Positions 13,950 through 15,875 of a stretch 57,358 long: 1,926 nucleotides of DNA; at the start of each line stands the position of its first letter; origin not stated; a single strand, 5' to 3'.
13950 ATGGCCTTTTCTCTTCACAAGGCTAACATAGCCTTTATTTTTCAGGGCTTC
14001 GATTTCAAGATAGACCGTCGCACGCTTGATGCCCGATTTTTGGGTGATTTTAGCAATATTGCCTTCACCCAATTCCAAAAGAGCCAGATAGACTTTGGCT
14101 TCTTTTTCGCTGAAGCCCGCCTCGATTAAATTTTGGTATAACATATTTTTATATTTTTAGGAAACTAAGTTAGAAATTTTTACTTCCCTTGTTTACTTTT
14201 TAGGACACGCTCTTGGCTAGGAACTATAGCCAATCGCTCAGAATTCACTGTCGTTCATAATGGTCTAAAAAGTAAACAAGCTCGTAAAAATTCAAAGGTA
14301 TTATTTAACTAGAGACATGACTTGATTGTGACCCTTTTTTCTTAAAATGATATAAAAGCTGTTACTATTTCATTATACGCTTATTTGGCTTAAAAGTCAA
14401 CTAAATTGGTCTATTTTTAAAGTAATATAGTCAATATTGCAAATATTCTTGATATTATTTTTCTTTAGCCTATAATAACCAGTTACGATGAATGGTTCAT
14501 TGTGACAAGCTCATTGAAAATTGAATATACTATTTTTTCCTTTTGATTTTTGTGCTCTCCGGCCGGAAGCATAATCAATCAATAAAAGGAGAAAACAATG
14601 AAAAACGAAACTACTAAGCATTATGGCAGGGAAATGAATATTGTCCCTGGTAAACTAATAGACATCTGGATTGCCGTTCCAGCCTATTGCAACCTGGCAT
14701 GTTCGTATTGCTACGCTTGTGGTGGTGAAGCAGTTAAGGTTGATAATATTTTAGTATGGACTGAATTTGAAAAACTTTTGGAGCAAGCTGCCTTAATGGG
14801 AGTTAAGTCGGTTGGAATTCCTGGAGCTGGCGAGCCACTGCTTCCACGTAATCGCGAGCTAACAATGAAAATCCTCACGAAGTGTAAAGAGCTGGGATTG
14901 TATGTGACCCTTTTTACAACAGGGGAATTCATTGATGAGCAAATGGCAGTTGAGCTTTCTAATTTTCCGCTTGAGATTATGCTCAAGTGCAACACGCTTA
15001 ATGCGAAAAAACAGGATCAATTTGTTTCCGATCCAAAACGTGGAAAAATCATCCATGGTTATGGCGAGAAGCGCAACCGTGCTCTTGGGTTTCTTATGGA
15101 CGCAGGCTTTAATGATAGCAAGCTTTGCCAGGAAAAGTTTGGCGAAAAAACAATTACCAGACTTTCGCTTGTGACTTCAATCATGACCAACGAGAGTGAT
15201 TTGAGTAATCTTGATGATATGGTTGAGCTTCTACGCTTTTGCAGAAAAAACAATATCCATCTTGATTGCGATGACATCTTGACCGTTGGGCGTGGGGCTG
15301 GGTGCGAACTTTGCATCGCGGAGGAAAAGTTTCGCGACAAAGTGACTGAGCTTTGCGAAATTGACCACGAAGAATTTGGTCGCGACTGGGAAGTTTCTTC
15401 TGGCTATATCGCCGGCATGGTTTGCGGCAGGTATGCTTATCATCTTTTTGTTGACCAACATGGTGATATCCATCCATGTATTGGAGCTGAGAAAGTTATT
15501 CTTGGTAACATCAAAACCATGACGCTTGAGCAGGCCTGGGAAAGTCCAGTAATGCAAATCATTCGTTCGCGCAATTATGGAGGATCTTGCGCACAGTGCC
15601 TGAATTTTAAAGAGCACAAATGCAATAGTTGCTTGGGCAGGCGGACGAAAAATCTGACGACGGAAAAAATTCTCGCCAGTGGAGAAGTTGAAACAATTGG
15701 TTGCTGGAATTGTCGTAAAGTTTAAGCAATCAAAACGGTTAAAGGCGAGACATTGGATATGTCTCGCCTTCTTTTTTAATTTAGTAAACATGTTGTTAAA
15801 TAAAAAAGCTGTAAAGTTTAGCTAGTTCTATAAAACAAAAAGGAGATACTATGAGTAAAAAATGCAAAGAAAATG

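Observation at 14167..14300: Four-copy ~130-nt structured intergenic repeat with compensatory stem substitutions (candidate ncRNA or MITE/REP-like family)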

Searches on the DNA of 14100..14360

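Call 54: search_rna_families(source=window, start=14100, end=14360, threshold=evalue, max_evalue=10)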
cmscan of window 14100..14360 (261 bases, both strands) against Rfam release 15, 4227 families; matches with E-value up to 10: 8.
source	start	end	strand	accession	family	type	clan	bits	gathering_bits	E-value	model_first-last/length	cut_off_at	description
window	14109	14189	-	RF02379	csRNA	Gene; sRNA;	-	22.2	57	0.8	1-93/93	no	Cia-dependent small RNA csRNA1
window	14123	14168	+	RF02433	SpF36_sRNA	Gene; sRNA;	-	21.1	48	1.1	1-51/51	no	Streptococcus sRNA SpF36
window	14287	14337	+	RF00539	snoMe28S-Cm788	Gene; snRNA; snoRNA; CD-box;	-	18.8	45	4.4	1-74/74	no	Small nucleolar RNA Me28S-Cm788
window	14151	14320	+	RF04130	MIR7996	Gene; miRNA;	-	18.1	119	0.51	1-190/190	no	MIR7996 microRNA precursor family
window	14113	14206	-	RF02155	NCRUPAR_2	Gene; lncRNA;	-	17.7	80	8.3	1-99/99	no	Non-protein coding RNA, upstream of F2R/PAR1 conserved region 2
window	14143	14235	-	RF03080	RT-9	Gene; sRNA;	-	15.8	46.1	4.5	1-92/92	no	RT-9 RNA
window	14193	14270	-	RF00293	snoM1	Gene; snRNA; snoRNA; HACA-box;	-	14.9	40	9.4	1-99/99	no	Small nucleolar RNA snoM1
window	14172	14239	-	RF02197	TP73-AS1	Gene; lncRNA;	-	11.2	75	3.9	92-161/161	no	TP73 antisense RNA 1 conserved region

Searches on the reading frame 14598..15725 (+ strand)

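Call 72: search_protein_families(library=pfam, proteins=[window:14598-15725:+], max_evalue=0.00001)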
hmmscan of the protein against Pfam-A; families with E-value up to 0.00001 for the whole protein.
window:14598-15725:+ (375 aa): 2 families
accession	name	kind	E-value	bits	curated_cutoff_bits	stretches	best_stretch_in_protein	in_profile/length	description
PF13186.11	SPASM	-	2e-10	41.2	21.5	1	276-334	1-66/67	Iron-sulfur cluster-binding domain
PF04055.27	Radical_SAM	-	5.2e-07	30.4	29.5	1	30-135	6-113/166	Radical SAM superfamily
